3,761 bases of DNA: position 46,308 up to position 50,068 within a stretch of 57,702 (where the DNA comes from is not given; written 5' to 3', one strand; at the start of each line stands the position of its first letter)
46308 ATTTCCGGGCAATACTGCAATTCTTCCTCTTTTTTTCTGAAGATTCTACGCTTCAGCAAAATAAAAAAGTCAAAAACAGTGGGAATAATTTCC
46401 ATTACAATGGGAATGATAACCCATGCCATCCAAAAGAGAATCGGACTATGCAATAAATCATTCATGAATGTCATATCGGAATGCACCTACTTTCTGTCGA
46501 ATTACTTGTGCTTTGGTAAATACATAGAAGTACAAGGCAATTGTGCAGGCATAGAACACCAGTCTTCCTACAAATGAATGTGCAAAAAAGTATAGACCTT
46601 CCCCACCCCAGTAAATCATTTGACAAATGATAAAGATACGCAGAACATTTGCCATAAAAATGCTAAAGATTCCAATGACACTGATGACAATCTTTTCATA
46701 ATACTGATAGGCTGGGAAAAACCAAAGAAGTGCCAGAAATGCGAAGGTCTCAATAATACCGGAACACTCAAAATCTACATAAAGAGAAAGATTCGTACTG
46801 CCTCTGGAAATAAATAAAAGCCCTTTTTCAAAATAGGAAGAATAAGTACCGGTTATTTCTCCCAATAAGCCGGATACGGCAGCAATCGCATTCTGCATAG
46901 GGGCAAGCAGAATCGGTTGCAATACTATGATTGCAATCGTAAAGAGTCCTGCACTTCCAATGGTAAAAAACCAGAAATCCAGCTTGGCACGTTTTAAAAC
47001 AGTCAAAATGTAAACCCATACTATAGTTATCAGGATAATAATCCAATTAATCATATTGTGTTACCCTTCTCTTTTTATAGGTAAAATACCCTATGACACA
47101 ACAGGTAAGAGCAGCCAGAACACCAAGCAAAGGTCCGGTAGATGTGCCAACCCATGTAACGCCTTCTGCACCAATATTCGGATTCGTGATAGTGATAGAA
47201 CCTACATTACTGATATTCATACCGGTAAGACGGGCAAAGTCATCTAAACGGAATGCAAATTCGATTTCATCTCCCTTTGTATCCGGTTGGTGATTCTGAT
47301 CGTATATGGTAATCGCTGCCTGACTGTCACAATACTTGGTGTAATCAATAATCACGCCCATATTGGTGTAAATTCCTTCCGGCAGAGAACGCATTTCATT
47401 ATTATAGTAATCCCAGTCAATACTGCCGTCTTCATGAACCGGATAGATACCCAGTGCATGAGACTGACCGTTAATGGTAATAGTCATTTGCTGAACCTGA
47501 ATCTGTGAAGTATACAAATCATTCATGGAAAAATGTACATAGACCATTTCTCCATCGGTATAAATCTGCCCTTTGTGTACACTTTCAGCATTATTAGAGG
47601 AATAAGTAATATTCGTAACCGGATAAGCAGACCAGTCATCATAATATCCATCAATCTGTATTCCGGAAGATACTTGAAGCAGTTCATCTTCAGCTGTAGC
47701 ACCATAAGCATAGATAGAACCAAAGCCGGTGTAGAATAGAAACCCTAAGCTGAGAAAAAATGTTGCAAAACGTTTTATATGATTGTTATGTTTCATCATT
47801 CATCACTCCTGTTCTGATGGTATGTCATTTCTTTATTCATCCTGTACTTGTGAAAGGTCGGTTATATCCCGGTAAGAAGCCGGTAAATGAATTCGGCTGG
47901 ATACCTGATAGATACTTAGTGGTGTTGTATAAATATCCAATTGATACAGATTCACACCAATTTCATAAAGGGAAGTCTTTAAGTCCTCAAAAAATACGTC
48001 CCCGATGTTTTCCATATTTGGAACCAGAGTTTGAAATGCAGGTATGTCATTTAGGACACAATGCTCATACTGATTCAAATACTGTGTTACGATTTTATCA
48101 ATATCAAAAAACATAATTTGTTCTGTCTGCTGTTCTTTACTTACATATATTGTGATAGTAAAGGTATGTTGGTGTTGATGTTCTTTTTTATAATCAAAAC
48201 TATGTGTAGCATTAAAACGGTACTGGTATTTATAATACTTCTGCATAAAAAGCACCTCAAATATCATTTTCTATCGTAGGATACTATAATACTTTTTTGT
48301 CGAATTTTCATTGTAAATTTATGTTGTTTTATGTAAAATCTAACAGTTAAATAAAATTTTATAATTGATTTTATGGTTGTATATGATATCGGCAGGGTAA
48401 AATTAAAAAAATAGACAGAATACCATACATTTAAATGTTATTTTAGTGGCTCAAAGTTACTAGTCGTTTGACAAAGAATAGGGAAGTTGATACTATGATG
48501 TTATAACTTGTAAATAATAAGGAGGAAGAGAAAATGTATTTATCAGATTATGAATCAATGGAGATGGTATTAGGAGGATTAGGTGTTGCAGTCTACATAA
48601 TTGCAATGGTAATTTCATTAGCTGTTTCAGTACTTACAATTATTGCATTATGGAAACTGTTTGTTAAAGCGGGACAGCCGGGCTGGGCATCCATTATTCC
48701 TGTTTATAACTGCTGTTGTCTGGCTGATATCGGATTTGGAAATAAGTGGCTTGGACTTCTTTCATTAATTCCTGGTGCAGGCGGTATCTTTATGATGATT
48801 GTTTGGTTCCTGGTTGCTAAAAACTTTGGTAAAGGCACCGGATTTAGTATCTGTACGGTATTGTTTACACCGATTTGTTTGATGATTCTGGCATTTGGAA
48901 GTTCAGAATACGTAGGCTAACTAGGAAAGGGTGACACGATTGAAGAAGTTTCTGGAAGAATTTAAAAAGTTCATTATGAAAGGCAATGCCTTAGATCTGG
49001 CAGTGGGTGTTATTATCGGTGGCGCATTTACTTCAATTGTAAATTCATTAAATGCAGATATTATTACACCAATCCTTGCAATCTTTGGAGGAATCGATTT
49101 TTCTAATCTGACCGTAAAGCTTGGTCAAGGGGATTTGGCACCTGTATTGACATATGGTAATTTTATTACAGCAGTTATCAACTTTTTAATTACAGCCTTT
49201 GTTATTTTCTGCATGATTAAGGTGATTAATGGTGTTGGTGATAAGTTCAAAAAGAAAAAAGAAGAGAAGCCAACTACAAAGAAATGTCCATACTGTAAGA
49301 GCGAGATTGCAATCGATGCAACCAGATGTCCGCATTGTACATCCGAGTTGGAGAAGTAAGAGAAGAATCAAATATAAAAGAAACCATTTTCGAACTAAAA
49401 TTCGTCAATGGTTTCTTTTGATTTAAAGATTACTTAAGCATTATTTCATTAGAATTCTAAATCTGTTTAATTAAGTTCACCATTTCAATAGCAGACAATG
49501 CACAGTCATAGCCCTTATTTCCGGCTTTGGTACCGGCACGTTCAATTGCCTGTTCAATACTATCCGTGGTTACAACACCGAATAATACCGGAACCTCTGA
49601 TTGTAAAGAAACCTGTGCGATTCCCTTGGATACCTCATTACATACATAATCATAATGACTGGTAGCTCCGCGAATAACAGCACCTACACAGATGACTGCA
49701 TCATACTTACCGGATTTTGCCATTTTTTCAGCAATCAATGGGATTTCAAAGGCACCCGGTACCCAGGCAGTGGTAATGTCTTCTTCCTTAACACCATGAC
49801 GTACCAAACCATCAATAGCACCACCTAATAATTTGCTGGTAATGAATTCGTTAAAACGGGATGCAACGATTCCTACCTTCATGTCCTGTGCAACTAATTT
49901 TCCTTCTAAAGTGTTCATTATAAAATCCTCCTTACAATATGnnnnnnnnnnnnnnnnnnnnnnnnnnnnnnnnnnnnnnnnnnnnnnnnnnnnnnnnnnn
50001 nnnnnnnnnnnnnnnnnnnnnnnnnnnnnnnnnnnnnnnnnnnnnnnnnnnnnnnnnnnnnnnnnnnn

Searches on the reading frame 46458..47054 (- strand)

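Call 53: search_protein_families(library=pfam, proteins=[window:46458-47054:-], max_evalue=0.00001)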
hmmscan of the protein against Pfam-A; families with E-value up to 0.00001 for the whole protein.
window:46458-47054:- (198 aa): 1 family
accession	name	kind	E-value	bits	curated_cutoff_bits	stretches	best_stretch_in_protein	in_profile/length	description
PF09721.15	Exosortase_EpsH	-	9.1e-10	38.8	25.7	1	7-178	81-250/254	Transmembrane exosortase (Exosortase_EpsH)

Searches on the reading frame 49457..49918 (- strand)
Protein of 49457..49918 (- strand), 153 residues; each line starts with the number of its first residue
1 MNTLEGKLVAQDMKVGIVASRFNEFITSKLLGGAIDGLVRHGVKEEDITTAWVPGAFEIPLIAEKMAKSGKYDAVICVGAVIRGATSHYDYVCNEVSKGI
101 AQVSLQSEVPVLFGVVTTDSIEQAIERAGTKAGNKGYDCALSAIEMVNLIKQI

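Call 54: search_protein_families(library=pfam, proteins=[window:49457-49918:-], max_evalue=0.00001)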
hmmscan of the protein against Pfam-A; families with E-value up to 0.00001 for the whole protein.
window:49457-49918:- (153 aa): 1 family
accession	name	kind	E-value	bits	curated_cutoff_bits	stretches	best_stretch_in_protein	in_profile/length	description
PF00885.24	DMRL_synthase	-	1.5e-62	210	26.7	1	13-150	2-138/139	6,7-dimethyl-8-ribityllumazine synthase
